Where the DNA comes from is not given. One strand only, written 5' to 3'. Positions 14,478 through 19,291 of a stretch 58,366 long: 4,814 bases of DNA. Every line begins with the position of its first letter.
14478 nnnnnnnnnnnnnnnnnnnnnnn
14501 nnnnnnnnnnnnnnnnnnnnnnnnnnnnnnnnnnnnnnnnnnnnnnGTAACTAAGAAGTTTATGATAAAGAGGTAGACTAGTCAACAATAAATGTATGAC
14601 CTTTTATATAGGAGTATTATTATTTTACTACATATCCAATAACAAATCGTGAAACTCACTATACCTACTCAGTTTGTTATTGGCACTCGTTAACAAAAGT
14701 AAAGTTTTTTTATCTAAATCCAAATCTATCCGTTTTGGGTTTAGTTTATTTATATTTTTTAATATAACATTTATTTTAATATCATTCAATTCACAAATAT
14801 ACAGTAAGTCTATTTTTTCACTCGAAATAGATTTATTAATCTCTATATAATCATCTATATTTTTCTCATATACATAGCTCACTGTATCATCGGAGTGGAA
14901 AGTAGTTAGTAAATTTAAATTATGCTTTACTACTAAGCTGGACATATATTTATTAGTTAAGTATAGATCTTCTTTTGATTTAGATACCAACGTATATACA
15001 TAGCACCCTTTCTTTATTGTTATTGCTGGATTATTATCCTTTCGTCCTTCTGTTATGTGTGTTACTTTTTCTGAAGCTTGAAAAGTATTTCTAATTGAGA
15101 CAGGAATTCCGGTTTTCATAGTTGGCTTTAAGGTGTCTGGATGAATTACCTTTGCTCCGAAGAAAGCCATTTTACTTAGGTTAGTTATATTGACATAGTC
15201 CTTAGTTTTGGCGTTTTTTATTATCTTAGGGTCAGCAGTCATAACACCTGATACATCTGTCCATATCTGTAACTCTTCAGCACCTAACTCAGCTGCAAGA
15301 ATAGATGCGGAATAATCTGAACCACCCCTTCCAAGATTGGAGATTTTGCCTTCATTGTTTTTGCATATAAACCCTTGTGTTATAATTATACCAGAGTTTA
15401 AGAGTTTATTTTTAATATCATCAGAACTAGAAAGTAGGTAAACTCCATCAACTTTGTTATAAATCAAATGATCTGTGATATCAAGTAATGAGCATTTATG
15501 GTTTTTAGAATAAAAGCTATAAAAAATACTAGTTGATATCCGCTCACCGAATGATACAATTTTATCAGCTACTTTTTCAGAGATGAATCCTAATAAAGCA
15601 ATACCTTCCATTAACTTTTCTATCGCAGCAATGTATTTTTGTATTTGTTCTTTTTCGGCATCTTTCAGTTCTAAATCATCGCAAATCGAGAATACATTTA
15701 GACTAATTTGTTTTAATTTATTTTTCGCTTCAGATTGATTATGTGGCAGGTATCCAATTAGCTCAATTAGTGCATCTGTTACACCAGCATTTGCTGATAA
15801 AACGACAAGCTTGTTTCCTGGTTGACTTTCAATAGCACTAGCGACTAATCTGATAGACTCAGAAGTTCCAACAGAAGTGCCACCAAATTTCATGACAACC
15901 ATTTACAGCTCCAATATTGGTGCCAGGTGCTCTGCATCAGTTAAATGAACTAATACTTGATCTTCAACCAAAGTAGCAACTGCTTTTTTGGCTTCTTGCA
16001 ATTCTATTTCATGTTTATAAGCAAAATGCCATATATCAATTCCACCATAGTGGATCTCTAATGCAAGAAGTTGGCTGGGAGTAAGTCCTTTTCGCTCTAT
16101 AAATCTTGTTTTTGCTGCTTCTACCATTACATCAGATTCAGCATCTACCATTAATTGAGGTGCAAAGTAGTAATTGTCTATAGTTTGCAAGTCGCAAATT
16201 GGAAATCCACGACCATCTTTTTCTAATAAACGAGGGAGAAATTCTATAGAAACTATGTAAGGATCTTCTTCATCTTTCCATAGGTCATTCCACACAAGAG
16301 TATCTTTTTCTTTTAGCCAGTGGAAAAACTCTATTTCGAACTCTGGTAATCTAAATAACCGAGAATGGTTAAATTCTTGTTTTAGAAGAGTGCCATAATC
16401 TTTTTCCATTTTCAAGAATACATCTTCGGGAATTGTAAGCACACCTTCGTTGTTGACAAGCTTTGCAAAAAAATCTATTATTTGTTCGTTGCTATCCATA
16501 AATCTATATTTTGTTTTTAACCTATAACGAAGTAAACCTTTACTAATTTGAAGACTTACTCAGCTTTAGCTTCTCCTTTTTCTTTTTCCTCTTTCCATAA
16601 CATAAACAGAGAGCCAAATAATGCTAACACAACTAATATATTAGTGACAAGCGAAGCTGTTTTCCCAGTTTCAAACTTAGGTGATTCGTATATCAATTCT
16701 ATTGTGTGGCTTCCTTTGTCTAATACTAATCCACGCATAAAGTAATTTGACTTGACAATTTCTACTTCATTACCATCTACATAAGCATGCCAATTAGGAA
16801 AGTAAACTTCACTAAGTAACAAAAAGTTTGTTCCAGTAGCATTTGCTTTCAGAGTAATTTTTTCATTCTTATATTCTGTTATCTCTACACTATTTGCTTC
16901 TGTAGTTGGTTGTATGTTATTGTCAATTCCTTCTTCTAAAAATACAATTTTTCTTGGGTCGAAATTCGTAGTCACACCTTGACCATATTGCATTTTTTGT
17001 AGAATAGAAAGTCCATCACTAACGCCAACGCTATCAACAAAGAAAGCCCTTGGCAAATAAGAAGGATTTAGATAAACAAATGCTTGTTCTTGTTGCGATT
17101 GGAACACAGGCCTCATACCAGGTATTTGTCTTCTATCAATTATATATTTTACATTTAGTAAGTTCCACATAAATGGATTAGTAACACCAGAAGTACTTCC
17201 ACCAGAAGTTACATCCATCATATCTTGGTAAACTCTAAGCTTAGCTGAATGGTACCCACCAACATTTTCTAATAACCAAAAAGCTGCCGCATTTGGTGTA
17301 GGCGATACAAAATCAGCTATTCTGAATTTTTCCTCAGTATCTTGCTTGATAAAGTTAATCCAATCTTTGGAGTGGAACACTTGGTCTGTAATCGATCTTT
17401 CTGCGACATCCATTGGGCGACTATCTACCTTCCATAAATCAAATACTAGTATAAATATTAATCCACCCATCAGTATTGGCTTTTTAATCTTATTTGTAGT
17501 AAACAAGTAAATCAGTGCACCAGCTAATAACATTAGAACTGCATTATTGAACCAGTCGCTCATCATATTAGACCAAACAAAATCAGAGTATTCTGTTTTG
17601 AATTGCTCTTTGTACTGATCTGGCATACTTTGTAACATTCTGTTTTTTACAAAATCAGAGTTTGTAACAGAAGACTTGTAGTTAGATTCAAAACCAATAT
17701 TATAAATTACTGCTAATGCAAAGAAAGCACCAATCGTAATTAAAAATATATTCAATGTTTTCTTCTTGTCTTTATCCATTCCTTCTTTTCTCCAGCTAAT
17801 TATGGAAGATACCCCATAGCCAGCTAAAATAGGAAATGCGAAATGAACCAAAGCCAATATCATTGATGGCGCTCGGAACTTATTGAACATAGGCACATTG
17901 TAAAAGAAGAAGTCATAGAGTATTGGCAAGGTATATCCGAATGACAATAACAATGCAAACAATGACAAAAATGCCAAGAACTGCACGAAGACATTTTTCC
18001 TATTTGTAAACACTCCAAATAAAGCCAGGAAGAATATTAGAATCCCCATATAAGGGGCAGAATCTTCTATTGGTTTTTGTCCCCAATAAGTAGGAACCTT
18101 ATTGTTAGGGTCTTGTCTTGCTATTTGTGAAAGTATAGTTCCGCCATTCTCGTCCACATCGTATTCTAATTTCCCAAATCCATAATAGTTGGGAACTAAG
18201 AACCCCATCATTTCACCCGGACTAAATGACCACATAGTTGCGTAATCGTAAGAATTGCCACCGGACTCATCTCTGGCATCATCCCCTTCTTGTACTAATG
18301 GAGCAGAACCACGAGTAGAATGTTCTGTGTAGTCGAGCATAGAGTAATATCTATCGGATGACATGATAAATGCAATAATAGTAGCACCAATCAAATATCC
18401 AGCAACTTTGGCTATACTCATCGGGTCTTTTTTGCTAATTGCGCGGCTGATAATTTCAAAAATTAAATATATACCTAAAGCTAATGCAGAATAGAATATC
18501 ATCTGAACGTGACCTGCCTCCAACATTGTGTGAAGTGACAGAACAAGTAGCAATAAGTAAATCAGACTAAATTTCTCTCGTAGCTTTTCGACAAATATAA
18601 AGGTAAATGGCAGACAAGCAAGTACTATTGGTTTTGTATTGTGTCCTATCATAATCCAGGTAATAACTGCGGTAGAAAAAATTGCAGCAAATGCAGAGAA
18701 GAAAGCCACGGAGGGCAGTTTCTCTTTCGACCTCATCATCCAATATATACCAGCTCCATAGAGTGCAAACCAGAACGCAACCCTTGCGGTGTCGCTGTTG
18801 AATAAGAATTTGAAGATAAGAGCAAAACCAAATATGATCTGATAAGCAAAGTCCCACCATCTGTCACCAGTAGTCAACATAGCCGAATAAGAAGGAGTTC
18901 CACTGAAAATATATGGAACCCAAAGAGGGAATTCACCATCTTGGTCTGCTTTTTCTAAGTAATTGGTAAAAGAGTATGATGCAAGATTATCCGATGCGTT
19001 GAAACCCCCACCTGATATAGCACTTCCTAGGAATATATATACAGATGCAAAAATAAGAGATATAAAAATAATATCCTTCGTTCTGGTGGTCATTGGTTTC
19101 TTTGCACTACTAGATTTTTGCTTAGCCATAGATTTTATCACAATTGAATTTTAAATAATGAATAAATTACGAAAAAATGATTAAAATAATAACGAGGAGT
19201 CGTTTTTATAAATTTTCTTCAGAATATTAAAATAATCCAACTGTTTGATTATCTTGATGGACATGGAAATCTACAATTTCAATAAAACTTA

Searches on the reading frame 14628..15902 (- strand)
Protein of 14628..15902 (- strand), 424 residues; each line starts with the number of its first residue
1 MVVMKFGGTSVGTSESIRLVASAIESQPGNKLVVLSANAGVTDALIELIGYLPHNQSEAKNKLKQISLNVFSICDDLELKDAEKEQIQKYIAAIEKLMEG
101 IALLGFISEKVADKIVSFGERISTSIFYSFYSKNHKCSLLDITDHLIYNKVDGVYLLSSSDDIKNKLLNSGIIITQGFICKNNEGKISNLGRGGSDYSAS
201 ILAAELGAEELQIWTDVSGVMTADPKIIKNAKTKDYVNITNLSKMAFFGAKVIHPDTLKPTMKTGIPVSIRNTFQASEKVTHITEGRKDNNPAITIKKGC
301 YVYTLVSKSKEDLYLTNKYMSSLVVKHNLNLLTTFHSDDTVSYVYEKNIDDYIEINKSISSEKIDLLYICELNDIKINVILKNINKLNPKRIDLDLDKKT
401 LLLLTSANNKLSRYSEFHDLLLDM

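Call 49: search_protein_families(library=pfam, proteins=[window:14628-15902:-], max_evalue=0.00001)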
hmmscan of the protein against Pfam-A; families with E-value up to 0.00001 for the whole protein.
window:14628-15902:- (424 aa): 1 family
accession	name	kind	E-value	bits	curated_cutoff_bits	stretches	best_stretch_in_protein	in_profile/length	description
PF00696.33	AA_kinase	-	2.2e-43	149.1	24.9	1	1-272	2-234/234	Amino acid kinase family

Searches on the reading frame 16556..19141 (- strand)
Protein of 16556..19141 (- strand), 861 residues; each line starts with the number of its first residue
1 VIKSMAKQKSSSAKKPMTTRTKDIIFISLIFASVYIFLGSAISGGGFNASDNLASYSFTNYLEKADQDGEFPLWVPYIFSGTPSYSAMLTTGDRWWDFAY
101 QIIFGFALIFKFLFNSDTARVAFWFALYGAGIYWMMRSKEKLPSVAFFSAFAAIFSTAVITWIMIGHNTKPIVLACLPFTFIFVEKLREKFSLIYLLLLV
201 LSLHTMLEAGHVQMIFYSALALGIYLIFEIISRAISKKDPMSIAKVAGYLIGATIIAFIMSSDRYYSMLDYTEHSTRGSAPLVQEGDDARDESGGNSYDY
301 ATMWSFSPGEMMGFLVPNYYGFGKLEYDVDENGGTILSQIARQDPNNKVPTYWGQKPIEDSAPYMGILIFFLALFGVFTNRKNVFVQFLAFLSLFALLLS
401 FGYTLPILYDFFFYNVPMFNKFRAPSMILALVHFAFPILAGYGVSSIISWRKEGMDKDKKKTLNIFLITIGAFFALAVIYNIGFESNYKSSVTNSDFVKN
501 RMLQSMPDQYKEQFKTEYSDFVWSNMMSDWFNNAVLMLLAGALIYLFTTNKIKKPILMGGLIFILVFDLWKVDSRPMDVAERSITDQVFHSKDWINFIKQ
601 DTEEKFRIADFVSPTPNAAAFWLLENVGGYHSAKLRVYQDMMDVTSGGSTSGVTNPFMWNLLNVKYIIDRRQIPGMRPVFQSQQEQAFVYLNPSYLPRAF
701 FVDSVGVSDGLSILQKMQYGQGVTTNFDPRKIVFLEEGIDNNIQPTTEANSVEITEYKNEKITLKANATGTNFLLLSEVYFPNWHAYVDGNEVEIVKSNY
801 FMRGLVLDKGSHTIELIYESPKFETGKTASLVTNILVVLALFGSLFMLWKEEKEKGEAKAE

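Call 49: search_protein_families(library=pfam, proteins=[window:16556-19141:-], max_evalue=0.00001)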
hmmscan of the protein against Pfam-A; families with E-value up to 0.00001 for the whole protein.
window:16556-19141:- (861 aa): 1 family
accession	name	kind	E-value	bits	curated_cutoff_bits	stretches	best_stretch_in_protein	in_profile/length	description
PF09586.16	YfhO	-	2.6e-09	36.5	28.5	1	748-826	752-831/835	Bacterial membrane protein YfhO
